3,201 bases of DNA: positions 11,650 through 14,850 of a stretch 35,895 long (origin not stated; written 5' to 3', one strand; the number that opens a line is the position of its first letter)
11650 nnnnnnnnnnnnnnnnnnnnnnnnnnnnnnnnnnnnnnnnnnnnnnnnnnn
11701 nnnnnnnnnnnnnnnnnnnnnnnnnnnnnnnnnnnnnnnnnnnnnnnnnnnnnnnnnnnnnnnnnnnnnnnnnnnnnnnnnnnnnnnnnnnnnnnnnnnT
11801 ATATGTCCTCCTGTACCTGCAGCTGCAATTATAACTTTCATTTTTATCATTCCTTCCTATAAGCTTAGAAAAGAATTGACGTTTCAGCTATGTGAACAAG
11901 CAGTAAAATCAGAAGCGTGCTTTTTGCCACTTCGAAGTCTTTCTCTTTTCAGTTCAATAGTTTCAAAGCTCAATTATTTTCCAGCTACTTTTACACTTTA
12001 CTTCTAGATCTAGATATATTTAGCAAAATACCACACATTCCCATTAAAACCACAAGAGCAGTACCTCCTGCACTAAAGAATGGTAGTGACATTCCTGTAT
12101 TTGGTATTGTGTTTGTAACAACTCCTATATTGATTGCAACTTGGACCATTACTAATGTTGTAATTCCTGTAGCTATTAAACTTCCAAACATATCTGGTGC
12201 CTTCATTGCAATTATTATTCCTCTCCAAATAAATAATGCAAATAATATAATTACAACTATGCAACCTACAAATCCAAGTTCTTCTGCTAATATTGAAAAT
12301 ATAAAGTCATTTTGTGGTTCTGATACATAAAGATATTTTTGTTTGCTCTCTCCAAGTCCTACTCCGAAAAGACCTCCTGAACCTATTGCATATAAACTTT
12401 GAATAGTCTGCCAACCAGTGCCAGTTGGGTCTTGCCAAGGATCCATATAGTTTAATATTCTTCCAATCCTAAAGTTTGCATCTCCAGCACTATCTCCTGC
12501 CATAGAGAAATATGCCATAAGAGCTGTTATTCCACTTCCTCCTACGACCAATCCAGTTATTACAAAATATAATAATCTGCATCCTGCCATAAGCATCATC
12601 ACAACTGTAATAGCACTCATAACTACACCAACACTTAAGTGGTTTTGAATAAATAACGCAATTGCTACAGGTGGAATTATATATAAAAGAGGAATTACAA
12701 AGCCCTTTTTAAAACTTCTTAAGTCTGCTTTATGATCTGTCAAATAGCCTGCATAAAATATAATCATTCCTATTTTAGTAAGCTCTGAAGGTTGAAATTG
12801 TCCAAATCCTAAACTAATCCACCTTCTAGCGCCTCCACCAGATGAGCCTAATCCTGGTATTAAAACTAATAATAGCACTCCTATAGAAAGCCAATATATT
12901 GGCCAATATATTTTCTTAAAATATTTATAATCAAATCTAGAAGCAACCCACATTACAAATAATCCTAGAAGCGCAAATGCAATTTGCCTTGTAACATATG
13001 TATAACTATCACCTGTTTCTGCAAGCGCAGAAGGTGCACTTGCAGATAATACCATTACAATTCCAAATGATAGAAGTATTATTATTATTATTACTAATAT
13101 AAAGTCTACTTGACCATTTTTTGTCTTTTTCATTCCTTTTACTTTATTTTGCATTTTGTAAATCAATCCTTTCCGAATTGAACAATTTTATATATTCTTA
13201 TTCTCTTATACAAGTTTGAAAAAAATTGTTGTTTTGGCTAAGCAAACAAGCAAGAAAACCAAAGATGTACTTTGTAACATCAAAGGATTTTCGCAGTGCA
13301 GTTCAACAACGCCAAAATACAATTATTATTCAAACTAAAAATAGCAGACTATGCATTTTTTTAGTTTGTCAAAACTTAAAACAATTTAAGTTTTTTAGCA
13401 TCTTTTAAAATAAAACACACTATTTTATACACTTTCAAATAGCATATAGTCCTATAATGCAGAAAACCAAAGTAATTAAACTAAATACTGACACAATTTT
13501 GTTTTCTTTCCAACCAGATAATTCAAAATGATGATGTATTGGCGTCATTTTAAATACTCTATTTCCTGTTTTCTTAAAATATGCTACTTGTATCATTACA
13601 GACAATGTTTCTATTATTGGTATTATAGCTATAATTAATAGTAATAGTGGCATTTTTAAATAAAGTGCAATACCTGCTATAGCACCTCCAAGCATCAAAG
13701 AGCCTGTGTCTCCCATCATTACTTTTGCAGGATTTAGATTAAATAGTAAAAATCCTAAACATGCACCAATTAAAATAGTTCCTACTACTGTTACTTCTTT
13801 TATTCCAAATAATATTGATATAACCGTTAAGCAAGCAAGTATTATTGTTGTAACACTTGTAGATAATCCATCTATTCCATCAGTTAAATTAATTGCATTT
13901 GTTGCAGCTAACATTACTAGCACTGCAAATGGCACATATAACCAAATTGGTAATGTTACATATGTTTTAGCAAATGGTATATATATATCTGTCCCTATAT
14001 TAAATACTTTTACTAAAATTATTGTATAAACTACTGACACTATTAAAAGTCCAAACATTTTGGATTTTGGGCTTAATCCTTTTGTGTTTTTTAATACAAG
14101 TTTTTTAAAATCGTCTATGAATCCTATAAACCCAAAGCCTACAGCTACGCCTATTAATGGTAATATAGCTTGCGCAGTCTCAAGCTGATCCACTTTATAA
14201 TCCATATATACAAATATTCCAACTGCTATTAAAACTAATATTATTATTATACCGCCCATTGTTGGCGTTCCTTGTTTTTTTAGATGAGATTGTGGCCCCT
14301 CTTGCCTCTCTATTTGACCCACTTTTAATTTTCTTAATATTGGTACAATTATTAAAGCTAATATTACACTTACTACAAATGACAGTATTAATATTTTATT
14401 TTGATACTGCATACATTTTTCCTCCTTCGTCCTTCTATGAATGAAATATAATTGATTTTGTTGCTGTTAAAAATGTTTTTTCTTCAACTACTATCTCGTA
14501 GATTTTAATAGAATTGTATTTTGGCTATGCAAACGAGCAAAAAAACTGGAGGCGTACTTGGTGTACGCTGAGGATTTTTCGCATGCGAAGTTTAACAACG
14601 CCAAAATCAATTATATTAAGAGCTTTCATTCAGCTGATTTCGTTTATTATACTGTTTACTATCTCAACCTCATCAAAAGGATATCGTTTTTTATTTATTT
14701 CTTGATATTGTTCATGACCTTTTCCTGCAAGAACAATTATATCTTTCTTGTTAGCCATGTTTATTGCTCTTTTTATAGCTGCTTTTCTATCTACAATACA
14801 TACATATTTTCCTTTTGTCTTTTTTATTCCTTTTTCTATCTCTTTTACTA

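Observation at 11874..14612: Family B: about 101-bp palindromic elements fill three consecutive junctions of the dcw cluster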

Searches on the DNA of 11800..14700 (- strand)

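Call 27: search_rna_families(source=window, start=11800, end=14700, threshold=evalue, max_evalue=10)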
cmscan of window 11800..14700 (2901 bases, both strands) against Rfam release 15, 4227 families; matches with E-value up to 10: 6.
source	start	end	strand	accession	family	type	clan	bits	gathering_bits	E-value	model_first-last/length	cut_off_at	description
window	12225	12317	-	RF01205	snR62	Gene; snRNA; snoRNA; CD-box;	CL00055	28.9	55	2.8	1-100/100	no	Small nucleolar RNA snR62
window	13135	13265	-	RF02973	Enterococcus-1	Gene; sRNA;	-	17.7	71.4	2.2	1-152/152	no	Enterococcus-1 RNA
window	13194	13292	-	RF00443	SNORA27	Gene; snRNA; snoRNA; HACA-box;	CL00032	17.7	64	6.9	1-127/127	no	Small nucleolar RNA SNORA27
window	13720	13796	-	RF03149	RAGATH-12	Gene; sRNA;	-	17.2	75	3.5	1-78/78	no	RAGATH-12 RNA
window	14380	14411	+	RF04249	mir-310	Gene; miRNA;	CL00137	16.9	48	7.5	22-53/74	no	mir-310 microRNA precursor family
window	12024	12068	-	RF00666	mir-32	Gene; miRNA;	-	15.6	70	9.5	1-70/70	no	mir-32 microRNA precursor family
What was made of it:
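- On Any described RNA family (Rfam 15): Only chance-level hits at E above 2 in 11800-14700 (call 27).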

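Call 67: build_rna_model(alignment_id=A2, structure=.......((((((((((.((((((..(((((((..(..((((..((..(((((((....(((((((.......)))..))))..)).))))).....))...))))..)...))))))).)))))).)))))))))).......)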
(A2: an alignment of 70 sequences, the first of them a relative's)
Model R1 built from alignment A2 (70 sequences, 144 columns); structure: as given.
model positions 137; base pairs 44; branch points 0; effective number of sequences 1.41; information 0.591 bits per position. Calibrated on 0.2 Mb of random sequence (short: E-values are rough).
structure used (alignment columns):
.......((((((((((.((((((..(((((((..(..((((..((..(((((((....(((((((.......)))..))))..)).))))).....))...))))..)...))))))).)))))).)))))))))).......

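Call 68: search_with_rna_model(model_id=R1, source=window, filters=off, max_evalue=10)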
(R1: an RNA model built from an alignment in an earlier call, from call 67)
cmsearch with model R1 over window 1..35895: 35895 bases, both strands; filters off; matches with E-value up to 10: 57.
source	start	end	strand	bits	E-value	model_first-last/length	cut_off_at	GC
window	14494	14630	+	120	1.2e-26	1-137/137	no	0.36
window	13207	13342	+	108.1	9.4e-24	1-137/137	no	0.29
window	11855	11993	+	49.5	1.5e-09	1-137/137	no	0.35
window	29603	29740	+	36.5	2.1e-06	1-137/137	no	0.25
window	27657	27726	+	26.9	0.00044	1-137/137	no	0.24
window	23016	23126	-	26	0.00075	1-137/137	no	0.28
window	27654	27729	-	25.3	0.0011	1-137/137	no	0.24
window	14494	14630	-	25.2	0.0011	1-137/137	no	0.36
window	13207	13342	-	23.7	0.0027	1-137/137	no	0.29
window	22133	22240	-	23.6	0.0028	1-137/137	no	0.31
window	23016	23126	+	21.5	0.0092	1-137/137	no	0.28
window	22134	22239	+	20.3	0.018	1-137/137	no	0.31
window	35709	35765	-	19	0.037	1-137/137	no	0.28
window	35712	35762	+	18.6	0.046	1-137/137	no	0.27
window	7983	8027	-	17.9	0.068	1-137/137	no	0.38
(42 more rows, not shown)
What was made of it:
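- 14499..14624 (+): B3, an intact copy in the murE|mraY junction. Left arm 14499-14511, AATTG 14512-14516, core, apical hairpin 14551-14569, CAATT 14608-14612, right arm 14613-14624. CM 120 bits (call 68).
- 13211..13336 (+): B2, an intact copy in the mraY|ftsW junction. Core 13224-13324. Arms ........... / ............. CM 108 bits (call 68).
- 11861..11988 (+): B1, a degenerate copy in the ftsW|murG junction. Core 11874-11975. CM 49.5 bits (call 68).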

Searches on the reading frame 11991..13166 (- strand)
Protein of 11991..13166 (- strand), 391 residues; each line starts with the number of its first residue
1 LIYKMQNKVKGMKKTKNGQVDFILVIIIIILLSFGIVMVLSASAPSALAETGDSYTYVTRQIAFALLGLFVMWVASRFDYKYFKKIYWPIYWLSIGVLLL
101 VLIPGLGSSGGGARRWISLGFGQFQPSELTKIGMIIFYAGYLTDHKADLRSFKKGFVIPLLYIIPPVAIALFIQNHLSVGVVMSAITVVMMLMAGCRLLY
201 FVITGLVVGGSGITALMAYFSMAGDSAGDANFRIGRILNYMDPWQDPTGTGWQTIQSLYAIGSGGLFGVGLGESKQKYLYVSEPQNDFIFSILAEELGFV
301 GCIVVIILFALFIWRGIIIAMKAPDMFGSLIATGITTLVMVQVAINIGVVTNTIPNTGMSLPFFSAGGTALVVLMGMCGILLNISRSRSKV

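Call 8: search_protein_families(library=ncbifam, proteins=[window:11991-13166:-], max_evalue=0.00001)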
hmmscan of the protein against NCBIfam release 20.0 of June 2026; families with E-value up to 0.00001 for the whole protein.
window:11991-13166:- (391 aa): 6 families
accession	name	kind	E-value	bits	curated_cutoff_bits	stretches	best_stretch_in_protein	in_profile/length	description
TIGR02615.1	spoVE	exception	2.8e-114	382.3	448.8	1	21-386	1-354/354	stage V sporulation protein E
TIGR02614.1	ftsW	equivalog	3.6e-113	378.3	337.5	1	21-387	1-356/357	putative lipid II flippase FtsW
TIGR02210.1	rodA_shape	equivalog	1.2e-83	281.3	336.7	1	21-388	1-356/357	rod shape-determining protein RodA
NF008042.0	PRK10774.1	equivalog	2.3e-58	198.1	493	1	19-384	34-388/405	cell division protein FtsW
NF008060.0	PRK10794.1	equivalog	6.6e-54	183.2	590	1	16-388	12-363/370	peptidoglycan glycosyltransferase MrdB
NF037961.1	RodA_shape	subfamily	4.7e-42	144.7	150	2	249-384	271-407/415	rod shape-determining protein RodA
